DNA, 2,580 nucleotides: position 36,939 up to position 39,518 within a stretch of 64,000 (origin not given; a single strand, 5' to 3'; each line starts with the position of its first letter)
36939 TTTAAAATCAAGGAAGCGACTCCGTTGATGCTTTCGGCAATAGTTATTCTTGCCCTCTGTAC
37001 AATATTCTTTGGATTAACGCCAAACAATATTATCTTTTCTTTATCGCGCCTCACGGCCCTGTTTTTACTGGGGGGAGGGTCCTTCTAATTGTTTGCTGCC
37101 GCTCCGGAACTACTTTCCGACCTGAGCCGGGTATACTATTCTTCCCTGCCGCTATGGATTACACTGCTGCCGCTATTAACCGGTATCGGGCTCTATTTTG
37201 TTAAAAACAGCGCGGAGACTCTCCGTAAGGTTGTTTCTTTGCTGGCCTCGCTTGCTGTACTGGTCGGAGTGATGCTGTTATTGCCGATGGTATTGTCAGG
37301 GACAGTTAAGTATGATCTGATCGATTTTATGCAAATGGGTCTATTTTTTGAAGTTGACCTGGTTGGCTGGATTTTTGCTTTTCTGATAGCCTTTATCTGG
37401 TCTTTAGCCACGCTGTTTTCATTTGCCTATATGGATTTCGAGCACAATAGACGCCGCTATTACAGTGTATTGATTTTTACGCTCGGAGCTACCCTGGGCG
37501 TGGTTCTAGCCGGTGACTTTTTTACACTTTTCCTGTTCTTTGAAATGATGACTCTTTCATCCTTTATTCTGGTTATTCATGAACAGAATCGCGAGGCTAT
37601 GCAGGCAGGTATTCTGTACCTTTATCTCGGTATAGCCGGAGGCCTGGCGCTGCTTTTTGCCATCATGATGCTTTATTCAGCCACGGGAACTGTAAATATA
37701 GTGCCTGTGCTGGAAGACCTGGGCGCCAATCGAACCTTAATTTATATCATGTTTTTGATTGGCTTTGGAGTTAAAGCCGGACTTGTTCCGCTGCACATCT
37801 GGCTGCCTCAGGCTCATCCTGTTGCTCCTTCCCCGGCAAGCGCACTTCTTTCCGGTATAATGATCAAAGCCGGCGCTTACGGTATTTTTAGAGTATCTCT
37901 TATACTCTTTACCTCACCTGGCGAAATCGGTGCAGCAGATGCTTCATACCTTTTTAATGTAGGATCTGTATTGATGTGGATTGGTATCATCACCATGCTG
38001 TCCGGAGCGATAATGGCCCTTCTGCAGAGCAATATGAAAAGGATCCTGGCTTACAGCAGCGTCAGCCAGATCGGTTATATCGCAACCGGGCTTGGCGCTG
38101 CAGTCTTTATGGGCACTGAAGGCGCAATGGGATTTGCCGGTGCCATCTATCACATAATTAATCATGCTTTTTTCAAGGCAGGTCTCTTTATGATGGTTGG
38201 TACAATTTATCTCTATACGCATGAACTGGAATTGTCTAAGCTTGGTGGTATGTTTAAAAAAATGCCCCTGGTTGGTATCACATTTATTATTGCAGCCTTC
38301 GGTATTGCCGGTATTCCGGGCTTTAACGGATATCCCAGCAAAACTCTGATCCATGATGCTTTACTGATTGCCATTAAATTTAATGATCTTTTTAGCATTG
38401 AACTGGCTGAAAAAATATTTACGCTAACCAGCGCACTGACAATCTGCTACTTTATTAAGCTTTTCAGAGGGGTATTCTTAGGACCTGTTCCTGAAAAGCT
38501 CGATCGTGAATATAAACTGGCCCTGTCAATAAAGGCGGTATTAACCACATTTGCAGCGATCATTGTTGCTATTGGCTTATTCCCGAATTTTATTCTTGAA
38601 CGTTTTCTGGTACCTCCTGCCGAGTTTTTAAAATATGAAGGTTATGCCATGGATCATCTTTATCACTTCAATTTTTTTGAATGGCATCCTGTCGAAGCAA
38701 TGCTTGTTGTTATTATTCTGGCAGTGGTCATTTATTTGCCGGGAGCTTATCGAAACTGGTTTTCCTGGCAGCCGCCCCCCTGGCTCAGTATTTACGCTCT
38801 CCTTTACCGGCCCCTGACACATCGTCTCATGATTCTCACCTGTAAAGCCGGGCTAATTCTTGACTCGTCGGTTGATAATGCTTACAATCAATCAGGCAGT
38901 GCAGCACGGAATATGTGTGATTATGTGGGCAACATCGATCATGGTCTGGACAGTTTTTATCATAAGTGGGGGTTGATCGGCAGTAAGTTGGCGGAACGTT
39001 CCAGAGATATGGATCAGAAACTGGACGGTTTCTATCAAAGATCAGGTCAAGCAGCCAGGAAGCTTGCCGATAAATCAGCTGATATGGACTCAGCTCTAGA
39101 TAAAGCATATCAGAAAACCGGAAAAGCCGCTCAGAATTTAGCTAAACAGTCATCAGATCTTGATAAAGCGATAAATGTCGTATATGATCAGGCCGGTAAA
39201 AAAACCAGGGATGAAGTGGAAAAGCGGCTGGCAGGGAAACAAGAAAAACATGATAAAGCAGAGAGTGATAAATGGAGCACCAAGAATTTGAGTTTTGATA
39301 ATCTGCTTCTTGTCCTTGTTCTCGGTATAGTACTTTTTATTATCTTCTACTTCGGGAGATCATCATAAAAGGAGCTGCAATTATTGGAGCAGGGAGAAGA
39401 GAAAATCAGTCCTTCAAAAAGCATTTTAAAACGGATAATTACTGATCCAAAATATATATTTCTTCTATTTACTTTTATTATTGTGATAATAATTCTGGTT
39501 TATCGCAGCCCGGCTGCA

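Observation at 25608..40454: Contiguous rnfCDGEAB – Mbh/Mrp-type antiporter module (10 genes, no hydrogenase subunits) – apbE block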

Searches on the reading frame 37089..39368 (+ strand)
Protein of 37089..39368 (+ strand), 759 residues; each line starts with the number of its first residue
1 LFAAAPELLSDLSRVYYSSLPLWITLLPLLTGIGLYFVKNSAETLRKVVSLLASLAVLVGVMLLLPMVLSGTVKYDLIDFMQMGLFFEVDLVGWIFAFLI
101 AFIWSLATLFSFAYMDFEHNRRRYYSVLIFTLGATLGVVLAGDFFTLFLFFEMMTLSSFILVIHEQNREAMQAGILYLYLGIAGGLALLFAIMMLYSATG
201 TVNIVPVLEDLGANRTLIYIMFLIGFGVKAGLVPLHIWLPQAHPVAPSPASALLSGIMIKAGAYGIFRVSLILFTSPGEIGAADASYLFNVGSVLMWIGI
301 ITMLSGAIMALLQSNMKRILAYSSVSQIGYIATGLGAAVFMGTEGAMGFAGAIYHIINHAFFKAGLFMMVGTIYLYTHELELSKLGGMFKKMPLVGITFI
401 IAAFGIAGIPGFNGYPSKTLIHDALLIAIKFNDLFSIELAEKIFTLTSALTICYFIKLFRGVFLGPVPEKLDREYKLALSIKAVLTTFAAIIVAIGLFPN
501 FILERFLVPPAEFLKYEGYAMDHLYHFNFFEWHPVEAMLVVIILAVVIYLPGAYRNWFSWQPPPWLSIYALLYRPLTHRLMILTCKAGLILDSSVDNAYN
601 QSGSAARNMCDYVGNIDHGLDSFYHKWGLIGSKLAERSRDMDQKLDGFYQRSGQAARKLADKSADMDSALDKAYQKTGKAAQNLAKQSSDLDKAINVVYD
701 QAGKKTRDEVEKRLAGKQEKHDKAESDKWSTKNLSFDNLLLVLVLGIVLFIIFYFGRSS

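Call 4: search_protein_families(library=pfam, proteins=[window:37089-39368:+])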
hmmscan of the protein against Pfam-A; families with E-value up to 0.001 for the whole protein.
window:37089-39368:+ (759 aa): 1 family
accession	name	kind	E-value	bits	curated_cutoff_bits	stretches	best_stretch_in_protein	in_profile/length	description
PF00361.26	Proton_antipo_M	-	7.1e-61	206.4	21.5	1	141-422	1-272/294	NADH:quinone oxidoreductase/Mrp antiporter, TM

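Call 8: find_homologous_proteins(query=window:37089-39368:+)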
Query window:37089-39368:+ (759 aa): 5534 proteins with E <= 0.001 among 8000 candidates; the best 120 are listed.
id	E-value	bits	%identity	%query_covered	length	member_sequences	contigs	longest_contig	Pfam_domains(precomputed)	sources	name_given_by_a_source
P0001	0.0e+0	1674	100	100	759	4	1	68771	PF00361.26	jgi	-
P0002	0.0e+0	1496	87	100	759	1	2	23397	PF00361.26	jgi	-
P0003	0.0e+0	1492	87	100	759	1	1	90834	PF00361.26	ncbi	-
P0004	0.0e+0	1420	82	100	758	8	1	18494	PF00361.26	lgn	-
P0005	0.0e+0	1415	83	100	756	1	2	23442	PF00361.26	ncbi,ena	-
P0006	0.0e+0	1359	78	100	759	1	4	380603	PF00361.26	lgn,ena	-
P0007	0.0e+0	1344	75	100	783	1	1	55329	PF00361.26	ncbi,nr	ncbi:MAG: NADH dehydrogenase [Firmicutes bacterium]|nr:NADH dehydrogenase [Bacillota bacterium]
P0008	0.0e+0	1344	74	100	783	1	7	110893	PF00361.26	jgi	-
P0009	0.0e+0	1333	77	100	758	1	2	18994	PF00361.26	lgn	-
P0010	0.0e+0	1333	77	100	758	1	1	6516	PF00361.26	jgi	-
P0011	0.0e+0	1328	76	100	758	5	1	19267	PF00361.26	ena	-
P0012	0.0e+0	1319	76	100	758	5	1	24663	PF00361.26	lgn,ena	-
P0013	0.0e+0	1318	76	100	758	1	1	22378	PF00361.26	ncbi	-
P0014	0.0e+0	1314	76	100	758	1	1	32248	PF00361.26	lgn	-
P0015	0.0e+0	1313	76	100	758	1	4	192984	PF00361.26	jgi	jgi:hydrogenase-4 component B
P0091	2.7e-213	728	43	100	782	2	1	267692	PF00662.27,PF00361.26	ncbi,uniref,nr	ncbi:complex I subunit 5 family protein [Dethiobacter alkaliphilus]|uniref:complex I subunit 5 famil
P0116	7.1e-188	644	41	96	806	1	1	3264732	PF00662.27,PF00361.26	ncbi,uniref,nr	ncbi:complex I subunit 5 family protein [Natranaerofaba carboxydovora]|uniref:complex I subunit 5 fa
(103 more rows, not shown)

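Call 11: find_encoding_contigs(protein=P0091, flank=10000, max_places=2)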
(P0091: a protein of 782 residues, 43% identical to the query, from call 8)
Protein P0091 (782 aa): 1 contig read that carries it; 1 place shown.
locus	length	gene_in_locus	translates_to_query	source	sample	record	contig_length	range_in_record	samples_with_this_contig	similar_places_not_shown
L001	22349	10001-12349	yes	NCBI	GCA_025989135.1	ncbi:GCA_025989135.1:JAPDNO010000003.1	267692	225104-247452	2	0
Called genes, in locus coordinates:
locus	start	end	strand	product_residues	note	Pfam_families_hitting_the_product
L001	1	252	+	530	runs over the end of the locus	PF00672:HAMP, PF00512:HisKA, PF02518:HATPase_c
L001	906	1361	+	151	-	-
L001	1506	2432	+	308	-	PF04909:Amidohydro_2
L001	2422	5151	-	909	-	PF25873:WHD_MalT, PF13428:TPR_14 (faint), PF07719:TPR_2 (faint), PF13424:TPR_12 (faint), PF14559:TPR_19 (faint), PF17874:TPR_MalT, PF00196:GerE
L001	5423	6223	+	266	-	PF00037:Fer4 (faint)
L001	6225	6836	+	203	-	PF02525:Flavodoxin_2, PF03358:FMN_red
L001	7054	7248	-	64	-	-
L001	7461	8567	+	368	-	PF00586:AIRS, PF02769:AIRS_C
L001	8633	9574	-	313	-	PF17989:ALP_N, PF21522:MreB-like_C (faint)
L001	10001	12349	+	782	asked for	PF00662:Proton_antipo_N (weak), PF00361:Proton_antipo_M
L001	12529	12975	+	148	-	-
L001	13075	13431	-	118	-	PF18899:DUF5655 (weak), PF08818:DUF1801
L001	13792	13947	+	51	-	-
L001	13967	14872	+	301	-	PF00005:ABC_tran, PF13304:AAA_21, PF13732:DrrA1-3_C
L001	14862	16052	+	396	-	PF12698:ABC2_membrane_3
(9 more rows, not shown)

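Call 12: find_encoding_contigs(protein=P0116, flank=10000, max_places=2)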
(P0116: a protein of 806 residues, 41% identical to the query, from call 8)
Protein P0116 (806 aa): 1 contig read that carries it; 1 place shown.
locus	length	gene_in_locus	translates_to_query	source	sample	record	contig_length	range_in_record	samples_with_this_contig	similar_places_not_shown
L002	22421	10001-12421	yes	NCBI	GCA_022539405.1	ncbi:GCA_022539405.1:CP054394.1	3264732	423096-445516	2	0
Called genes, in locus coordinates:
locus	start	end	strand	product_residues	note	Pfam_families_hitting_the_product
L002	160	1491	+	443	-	PF13375:RnfC_N, PF01512:Complex1_51K, PF10531:SLBB, PF12838:Fer4_7 (weak), PF13187:Fer4_9 (weak), PF13237:Fer4_10 (weak), PF13484:Fer4_16 (faint)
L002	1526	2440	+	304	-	PF03116:NQR2_RnfD_RnfE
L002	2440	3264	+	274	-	PF04205:FMN_bind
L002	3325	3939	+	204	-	PF02508:Rnf-Nqr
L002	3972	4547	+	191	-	PF02508:Rnf-Nqr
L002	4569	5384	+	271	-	PF04060:FeS, PF12838:Fer4_7 (weak), PF13187:Fer4_9 (weak), PF14697:Fer4_21 (weak), PF00037:Fer4 (weak), PF12837:Fer4_6 (weak), PF13187:Fer4_9 (weak), PF12838:Fer4_7, +7 more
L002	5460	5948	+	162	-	PF01967:MoaC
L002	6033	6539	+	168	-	PF01899:MNHE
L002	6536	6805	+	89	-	PF04066:MrpF_PhaF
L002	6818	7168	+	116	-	PF03334:PhaG_MnhG_YufB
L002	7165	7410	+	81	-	PF13244:MbhD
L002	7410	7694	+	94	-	PF20501:MbhE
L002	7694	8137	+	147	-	PF04039:MnhB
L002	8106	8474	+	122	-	PF00420:Oxidored_q2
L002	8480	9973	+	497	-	PF00662:Proton_antipo_N (faint), PF00361:Proton_antipo_M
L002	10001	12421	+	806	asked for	PF00662:Proton_antipo_N (weak), PF00361:Proton_antipo_M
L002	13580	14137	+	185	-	PF07456:Hpre_diP_synt_I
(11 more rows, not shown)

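Call 13: search_solved_structures(query=window:37089-39368:+, max_evalue=0.001)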
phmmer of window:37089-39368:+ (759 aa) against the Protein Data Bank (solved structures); distinct sequences matched with E-value up to 0.001: 100 (the best 60 are shown).
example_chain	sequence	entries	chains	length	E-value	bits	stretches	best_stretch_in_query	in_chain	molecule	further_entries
6cfw_H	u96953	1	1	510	5.7e-60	206.5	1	23-514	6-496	Monovalent cation/H+ antiporter subunit D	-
6u8y_X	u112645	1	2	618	9.9e-49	169.4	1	20-504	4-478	NADH dehydrogenase subunit M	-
7qru_A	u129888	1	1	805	4.3e-48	167.2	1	23-557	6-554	Na+/H+ antiporter subunit A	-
7qru_D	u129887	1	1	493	1.1e-43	152.7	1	24-467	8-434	Na+/H+ antiporter subunit D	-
6z16_A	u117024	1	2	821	1.2e-42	149.3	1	86-561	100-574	Multisubunit Na+/H+ antiporter, A subunit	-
7d3u_D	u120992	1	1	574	2.5e-38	135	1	18-468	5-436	Monovalent Na+/H+ antiporter subunit D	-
6u8y_H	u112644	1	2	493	2.7e-38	134.9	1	27-500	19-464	NADH dehydrogenase subunit N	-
6z16_D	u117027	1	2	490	3.6e-38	134.5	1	20-467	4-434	Multisubunit Na+/H+ antiporter, D subunit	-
7z0s_C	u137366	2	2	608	5.3e-37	130.6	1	131-491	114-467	Formate hydrogenlyase subunit 3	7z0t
7p61_M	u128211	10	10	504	2.5e-35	125.1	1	85-504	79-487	NADH dehydrogenase I subunit M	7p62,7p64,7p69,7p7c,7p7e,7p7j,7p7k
3rko_M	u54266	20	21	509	2.6e-35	125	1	85-504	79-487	NADH-QUINONE OXIDOREDUCTASE SUBUNIT M | NADH dehydrogenase I subunit M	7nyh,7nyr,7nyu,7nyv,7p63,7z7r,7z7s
6hum_D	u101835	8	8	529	7.4e-35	123.5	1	82-504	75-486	NAD(P)H-quinone oxidoreductase chain 4 1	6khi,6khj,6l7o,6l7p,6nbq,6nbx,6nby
8qby_M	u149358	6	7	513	2.3e-33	118.6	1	24-504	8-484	NADH dehydrogenase subunit M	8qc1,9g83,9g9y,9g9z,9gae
7d3u_A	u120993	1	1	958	1.2e-30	109.6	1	76-547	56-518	Monovalent Na+/H+ antiporter subunit A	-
8e9g_L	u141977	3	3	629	2e-30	108.8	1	80-426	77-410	NADH-quinone oxidoreductase, L subunit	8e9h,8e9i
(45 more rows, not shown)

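Call 20: find_related_loci(query=A1, collection=genome_contigs, flank=10000)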
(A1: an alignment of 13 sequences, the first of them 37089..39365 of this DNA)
Query A1 (759 aa) in genome_contigs; peptide patterns used: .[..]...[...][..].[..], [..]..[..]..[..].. (x = any residue, [..] = any of these).
600 stretches matched a pattern (row limit reached: there are more); 578 encode a relative of the query (tblastn E <= 1e-3); the best 80 are kept; 79 distinct loci.
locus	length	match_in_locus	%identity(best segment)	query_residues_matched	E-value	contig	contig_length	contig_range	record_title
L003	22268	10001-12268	76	3-758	0e+0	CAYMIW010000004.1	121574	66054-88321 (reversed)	MAG TPA_asm: uncultured Syntrophomonadaceae bacterium isolate SRP241326_co4_268 genome assembly, contig: NODE_231_length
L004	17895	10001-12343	71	2-757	0e+0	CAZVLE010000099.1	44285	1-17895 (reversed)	MAG TPA_asm: uncultured Syntrophomonadaceae bacterium isolate SRP067234_co1_287 genome assembly, contig: k99_1084919, wh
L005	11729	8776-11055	71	1-759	0e+0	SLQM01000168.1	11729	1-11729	MAG: Syntrophomonadaceae bacterium isolate CSSed165cm_530 CSSed16-5cm-19417, whole genome shotgun sequence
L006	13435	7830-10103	72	1-758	0e+0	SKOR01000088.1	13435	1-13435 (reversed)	MAG: Syntrophomonadaceae bacterium isolate CSSed162cmA_337 CSSed16-2cmA-13744, whole genome shotgun sequence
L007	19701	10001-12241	70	4-757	0e+0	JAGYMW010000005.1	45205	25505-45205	MAG: Bacillota bacterium isolate M55B129 5, whole genome shotgun sequence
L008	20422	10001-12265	70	4-758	0e+0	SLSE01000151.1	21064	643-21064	MAG: Syntrophomonadaceae bacterium isolate CSSed165cm_595 CSSed16-5cm-5803, whole genome shotgun sequence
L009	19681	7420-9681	72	6-759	0e+0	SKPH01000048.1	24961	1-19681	MAG: Syntrophomonadaceae bacterium isolate CSSed162cmA_365R1 CSSed16-2cmA-3396, whole genome shotgun sequence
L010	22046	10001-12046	52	7-757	0e+0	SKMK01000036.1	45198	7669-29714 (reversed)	MAG: Syntrophomonadaceae bacterium isolate CSSed162cmA_245 CSSed16-2cmA-709, whole genome shotgun sequence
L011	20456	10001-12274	75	1-758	0e+0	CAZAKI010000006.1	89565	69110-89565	MAG TPA_asm: uncultured Syntrophomonadaceae bacterium isolate binchicken_co334_126 genome assembly, contig: NODE_324_len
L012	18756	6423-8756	74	6-758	0e+0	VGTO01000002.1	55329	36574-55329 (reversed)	MAG: Bacillota bacterium isolate K_DeepCast_150m_m2_056 K_DeepCast_150m_m2_056_Ga0194126_10000727, whole genome shotgun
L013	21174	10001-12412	42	1-757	0e+0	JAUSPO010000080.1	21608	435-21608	MAG: Bacillota bacterium isolate E21_metabat.bin.75 E21_k141_303654, whole genome shotgun sequence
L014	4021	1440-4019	80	3-418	0e+0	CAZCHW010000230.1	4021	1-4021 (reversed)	MAG TPA_asm: uncultured Syntrophomonadaceae bacterium isolate SRP241326_co3_172 genome assembly, contig: NODE_23456_leng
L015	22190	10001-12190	44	19-757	0e+0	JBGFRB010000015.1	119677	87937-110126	MAG: Bacillota bacterium isolate BA1A108.2019.Bin.1 NODE_140_length_119677_cov_27.338310, whole genome shotgun sequence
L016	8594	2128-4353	43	18-758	5e-179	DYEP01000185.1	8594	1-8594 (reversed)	MAG TPA_asm: Symbiobacterium sp. isolate Tomsk_54_12 Tomsk_k141_51450, whole genome shotgun sequence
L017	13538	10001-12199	40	70-757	2e-173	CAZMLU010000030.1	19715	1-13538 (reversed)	MAG TPA_asm: uncultured Desulfovibrionaceae bacterium isolate binchicken_co32_435 genome assembly, contig: NODE_4124_len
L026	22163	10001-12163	36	9-731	2e-137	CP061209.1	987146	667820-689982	MAG: Methanosarcinales archaeon isolate Met33H chromosome, complete genome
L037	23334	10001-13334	40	17-598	2e-125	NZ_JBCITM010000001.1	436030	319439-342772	Anoxynatronum sibiricum strain Z-7981 NODE_1_length_436030_cov_71.898599, whole genome shotgun sequence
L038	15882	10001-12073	38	46-753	8e-125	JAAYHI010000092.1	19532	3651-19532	MAG: Bacillota bacterium isolate AS09scLD_363 172271_AS09, whole genome shotgun sequence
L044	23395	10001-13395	40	15-586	2e-119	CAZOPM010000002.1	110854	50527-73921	MAG TPA_asm: uncultured Candidatus Izemoplasmatales bacterium isolate binchicken_co32_313 genome assembly, contig: NODE_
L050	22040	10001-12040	35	31-756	1e-118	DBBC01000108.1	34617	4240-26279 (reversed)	MAG TPA_asm: Firmicutes bacterium UBA994 UBA994_contig_3175, whole genome shotgun sequence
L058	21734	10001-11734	38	17-559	1e-100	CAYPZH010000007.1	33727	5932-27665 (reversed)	MAG TPA_asm: uncultured Actinomycetota bacterium isolate binchicken_co7_176 genome assembly, contig: NODE_2097_length_33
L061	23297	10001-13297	39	16-526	3e-96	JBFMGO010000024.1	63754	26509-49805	MAG: bacterium isolate MAG299 MAG299_24, whole genome shotgun sequence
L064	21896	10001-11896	39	83-735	2e-126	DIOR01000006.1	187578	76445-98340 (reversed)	MAG TPA_asm: Firmicutes bacterium UBA5509 UBA5509_contig_769, whole genome shotgun sequence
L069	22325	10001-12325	36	21-756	6e-119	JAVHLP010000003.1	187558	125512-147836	MAG: bacterium isolate Ess09-15 NODE_3_length_187558_cov_8.208199, whole genome shotgun sequence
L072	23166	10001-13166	35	17-580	2e-83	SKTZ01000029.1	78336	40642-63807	MAG: Bacillota bacterium isolate CSSed162cmA_81 CSSed16-2cmA-129, whole genome shotgun sequence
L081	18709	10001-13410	41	10-526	9e-103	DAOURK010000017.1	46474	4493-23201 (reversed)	MAG TPA_asm: Pseudomonadota bacterium isolate CSMAG_150 CSMAG_150_k141_46549_length_46474_cov_1215.6614, whole genome sh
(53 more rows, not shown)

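Call 33: search_protein_families(library=ncbifam, proteins=[window:37089-39368:+], max_evalue=0.00001)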
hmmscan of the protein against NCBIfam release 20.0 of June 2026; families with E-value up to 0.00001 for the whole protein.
window:37089-39368:+ (759 aa): 76 families (the best 25 are shown)
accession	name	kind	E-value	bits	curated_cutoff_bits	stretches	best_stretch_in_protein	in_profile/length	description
NF005086.0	PRK06521.1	equivalog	1.7e-88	297.8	667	1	21-512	8-505/669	hydrogenase 4 subunit B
NF006419.0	PRK08668.1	equivalog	1.1e-84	285.4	617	1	24-550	7-521/613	NADH dehydrogenase subunit M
NF006240.0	PRK08376.1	subfamily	1.5e-82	278.2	662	1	18-515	4-508/521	putative monovalent cation/H+ antiporter subunit D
NF009310.0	PRK12668.1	equivalog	7e-71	239.8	564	1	43-526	25-457/584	Na(+)/H(+) antiporter subunit D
NF009306.0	PRK12663.1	equivalog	1.9e-70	238.1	542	1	25-504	10-472/498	Na+/H+ antiporter subunit D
NF005561.0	PRK07234.1-1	equivalog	2.3e-69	234.7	718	1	21-455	9-431/569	putative monovalent cation/H+ antiporter subunit D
NF006418.0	PRK08667.1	equivalog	3.3e-69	234.1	794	1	25-504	11-491/644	hydrogenase membrane subunit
NF009288.0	PRK12648.1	equivalog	6.2e-69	233.1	1104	1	22-547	4-514/954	monovalent cation/H+ antiporter subunit A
NF005097.0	PRK06525.1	equivalog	1.7e-66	224.9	430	1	24-491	8-467/480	hydrogenase 4 subunit D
TIGR00940.1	2a6301s01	subfamily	1.8e-66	225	920.45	1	51-549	32-539/793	monovalent cation:proton antiporter subunit A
NF009285.0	PRK12645.1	equivalog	4.8e-66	223.5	1028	1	24-548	7-545/804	Na+/H+ antiporter subunit A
NF005140.0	PRK06589.1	equivalog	9.7e-66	222.5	470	1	22-504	14-482/489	putative monovalent cation/H+ antiporter subunit D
TIGR01972.1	NDH_I_M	subfamily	1.1e-65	222.2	263.8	1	24-504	4-473/486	NADH-quinone oxidoreductase subunit M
NF006236.0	PRK08375.1-1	equivalog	1.2e-64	219.1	663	1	26-504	13-486/493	putative monovalent cation/H+ antiporter subunit D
NF005818.0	PRK07691.1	equivalog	1.1e-63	216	586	1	25-503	10-473/496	Na+/H+ antiporter subunit D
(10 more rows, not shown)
